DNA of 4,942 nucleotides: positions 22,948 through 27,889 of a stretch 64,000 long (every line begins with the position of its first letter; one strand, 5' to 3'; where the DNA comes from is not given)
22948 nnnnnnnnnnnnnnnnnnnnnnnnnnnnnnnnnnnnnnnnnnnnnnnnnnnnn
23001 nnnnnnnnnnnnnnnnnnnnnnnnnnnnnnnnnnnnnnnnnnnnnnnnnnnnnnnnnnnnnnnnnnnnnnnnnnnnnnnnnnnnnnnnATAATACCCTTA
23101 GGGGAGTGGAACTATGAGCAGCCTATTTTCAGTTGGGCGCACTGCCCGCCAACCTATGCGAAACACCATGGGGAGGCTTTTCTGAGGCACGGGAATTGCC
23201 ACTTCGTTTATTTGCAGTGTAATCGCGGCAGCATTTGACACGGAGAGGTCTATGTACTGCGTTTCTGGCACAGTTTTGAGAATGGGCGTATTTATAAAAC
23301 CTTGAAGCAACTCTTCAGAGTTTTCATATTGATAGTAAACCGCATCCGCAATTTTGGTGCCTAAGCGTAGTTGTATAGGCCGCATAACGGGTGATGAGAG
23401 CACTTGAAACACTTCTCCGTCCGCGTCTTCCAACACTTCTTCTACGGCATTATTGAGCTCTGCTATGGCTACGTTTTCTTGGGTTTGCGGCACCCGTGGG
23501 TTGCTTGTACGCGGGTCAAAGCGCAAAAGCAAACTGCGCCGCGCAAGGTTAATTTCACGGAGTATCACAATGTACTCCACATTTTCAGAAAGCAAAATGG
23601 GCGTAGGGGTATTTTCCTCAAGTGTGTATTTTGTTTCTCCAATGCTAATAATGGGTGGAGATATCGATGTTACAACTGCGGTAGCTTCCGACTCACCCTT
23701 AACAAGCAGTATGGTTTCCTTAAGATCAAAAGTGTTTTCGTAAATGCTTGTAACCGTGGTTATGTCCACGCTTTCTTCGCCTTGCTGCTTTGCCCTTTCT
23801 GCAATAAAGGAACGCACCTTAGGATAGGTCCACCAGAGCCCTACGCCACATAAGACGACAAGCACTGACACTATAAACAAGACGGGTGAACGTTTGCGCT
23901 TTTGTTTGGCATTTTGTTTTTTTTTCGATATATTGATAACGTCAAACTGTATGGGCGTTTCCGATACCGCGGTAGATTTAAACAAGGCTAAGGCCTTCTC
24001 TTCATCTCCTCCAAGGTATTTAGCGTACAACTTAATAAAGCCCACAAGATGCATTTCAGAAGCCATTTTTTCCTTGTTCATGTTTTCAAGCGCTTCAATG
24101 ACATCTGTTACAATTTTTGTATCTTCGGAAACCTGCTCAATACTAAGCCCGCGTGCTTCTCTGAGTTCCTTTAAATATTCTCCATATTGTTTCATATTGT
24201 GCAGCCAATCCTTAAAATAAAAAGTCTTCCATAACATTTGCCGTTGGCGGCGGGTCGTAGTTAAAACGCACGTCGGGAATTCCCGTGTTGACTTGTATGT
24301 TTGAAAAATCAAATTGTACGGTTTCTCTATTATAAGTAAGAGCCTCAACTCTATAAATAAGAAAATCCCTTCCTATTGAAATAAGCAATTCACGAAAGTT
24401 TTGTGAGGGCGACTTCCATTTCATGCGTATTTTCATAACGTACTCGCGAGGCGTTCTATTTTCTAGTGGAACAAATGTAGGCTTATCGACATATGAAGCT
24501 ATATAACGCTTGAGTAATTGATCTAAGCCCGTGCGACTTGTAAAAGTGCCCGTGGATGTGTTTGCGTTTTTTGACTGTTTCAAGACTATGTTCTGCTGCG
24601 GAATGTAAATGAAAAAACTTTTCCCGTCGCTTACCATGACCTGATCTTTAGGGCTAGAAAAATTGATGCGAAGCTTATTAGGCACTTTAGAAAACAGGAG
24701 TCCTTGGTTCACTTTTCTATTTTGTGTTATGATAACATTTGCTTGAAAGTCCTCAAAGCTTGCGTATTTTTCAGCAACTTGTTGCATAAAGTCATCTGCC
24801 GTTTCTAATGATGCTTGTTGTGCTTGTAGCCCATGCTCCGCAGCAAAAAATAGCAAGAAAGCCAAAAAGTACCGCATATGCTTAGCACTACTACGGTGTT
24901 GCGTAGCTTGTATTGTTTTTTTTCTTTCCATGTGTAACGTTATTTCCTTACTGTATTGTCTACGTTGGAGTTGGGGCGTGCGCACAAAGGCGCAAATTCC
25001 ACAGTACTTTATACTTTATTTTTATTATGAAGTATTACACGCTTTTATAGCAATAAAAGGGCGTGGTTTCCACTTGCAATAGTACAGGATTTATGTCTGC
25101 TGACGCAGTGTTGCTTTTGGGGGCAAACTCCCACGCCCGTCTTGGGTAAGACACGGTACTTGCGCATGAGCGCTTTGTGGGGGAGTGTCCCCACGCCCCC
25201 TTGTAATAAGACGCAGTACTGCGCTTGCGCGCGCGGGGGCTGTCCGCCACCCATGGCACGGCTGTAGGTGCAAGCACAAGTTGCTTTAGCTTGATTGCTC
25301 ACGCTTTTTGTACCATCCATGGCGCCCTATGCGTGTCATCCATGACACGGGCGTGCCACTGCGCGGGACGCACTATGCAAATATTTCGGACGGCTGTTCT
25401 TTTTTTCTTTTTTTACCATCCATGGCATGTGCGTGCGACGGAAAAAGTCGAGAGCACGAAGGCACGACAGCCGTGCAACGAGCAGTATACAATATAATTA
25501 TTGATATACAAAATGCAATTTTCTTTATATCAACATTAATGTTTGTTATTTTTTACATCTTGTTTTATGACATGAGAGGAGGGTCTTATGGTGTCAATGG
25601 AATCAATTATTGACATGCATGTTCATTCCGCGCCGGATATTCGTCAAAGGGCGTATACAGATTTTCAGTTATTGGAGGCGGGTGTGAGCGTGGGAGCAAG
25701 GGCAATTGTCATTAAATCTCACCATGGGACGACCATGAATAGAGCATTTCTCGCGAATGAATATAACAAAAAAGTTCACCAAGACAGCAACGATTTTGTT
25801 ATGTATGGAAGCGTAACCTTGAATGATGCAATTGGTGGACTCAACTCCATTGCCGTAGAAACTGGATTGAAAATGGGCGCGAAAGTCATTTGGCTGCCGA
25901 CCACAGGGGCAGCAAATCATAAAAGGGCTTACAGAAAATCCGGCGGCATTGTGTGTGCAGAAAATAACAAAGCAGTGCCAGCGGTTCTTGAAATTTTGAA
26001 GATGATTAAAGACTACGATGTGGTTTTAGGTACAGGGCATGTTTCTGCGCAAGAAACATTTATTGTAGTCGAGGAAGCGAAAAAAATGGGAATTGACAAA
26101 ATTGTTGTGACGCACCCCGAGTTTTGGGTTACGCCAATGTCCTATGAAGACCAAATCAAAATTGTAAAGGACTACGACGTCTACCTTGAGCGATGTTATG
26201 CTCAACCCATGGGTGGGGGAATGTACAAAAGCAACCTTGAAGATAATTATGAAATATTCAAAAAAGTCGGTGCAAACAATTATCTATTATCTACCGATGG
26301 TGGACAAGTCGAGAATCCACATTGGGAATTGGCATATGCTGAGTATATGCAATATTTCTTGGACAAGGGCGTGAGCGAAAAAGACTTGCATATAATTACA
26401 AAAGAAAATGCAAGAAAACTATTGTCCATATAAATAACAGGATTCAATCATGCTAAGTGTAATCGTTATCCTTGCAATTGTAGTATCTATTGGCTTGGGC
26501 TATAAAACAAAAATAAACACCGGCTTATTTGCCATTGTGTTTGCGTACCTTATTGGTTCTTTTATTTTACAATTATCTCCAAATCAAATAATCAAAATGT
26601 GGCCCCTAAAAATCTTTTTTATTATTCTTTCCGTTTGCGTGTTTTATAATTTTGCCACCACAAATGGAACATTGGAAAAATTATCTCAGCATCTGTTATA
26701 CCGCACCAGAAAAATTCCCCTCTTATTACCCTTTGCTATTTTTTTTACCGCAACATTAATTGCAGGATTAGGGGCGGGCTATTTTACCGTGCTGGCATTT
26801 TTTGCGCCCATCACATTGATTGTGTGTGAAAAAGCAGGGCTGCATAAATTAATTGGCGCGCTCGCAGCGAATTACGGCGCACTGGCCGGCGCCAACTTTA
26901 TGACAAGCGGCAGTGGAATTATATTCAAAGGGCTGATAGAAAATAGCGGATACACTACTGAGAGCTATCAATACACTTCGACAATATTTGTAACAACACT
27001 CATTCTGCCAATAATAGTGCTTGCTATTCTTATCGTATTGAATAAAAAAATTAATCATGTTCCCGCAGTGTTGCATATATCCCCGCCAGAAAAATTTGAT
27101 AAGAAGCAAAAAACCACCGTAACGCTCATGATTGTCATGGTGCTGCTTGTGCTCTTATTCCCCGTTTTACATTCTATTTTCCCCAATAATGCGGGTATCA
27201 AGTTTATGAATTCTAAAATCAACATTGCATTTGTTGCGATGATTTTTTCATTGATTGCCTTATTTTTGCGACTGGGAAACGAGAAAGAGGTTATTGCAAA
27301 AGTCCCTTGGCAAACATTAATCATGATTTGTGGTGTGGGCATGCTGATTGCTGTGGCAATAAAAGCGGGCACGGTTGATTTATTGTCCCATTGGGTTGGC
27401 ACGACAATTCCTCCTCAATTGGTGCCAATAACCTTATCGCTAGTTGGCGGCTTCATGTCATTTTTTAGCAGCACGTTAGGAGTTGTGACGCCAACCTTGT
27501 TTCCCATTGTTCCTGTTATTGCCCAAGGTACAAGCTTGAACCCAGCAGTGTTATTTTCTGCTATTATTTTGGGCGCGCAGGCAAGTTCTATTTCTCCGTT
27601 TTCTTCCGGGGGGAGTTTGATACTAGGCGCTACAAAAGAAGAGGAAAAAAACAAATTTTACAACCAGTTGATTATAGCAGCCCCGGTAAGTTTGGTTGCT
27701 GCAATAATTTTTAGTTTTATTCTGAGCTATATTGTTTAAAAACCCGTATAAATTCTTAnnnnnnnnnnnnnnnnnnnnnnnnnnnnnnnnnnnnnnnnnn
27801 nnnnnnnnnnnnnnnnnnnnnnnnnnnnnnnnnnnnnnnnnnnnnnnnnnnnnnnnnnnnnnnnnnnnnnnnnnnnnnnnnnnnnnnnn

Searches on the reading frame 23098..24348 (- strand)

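Call 53: search_protein_families(library=pfam, proteins=[window:23098-24348:-], max_evalue=0.001)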
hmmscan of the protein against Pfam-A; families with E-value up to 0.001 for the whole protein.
window:23098-24348:- (416 aa): 3 families
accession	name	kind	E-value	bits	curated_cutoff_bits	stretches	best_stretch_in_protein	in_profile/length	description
PF13413.12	HTH_25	-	1.3e-16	60.6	24.6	1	58-117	1-60/62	Helix-turn-helix domain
PF12844.13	HTH_19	-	1.6e-05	25.1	30.2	1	56-117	1-56/64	Helix-turn-helix domain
PF13560.12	HTH_31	-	0.0004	21.1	27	1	54-89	1-36/64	Helix-turn-helix domain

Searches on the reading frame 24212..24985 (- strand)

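Call 53: search_protein_families(library=pfam, proteins=[window:24212-24985:-], max_evalue=0.001)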
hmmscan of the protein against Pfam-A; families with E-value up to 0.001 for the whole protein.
window:24212-24985:- (257 aa): 2 families
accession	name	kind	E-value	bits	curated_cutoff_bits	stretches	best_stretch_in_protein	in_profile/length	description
PF03548.22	LolA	-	1e-10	42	23.6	1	91-243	23-164/165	Outer membrane lipoprotein carrier protein LolA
PF09865.15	DUF2092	-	0.00066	19.6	21.2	0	60-142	12-90/212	Predicted periplasmic protein (DUF2092)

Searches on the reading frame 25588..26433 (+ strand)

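Call 53: search_protein_families(library=pfam, proteins=[window:25588-26433:+], max_evalue=0.001)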
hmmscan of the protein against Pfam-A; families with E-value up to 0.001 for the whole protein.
window:25588-26433:+ (281 aa): 1 family
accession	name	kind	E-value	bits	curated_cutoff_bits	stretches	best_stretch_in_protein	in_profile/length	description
PF19799.5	DUF6282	-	1.4e-61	208.1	26.8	1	7-201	2-196/196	Family of unknown function (DUF6282)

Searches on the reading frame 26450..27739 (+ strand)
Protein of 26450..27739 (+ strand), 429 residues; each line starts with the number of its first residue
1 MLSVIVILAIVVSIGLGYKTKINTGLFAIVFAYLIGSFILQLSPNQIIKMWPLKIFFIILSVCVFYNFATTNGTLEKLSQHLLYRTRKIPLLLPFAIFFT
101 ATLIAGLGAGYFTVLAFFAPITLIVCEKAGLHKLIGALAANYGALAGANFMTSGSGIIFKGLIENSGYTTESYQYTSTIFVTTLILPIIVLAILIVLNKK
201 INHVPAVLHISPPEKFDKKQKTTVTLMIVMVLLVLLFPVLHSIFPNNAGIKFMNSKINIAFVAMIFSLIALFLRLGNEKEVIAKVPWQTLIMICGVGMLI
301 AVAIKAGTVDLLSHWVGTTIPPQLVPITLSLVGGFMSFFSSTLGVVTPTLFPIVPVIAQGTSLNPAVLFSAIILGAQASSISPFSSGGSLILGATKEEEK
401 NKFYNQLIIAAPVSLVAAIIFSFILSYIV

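Call 53: search_protein_families(library=pfam, proteins=[window:26450-27739:+], max_evalue=0.001)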
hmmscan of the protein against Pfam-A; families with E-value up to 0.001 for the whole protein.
window:26450-27739:+ (429 aa): 2 families
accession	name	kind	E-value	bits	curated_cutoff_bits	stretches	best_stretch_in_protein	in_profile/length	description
PF07158.17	MatC_N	-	2.5e-39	135.1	23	2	3-148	4-149/149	Dicarboxylate carrier protein MatC N-terminus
PF03600.22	CitMHS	-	1.8e-16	60.6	31.9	1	22-372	9-335/336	Citrate transporter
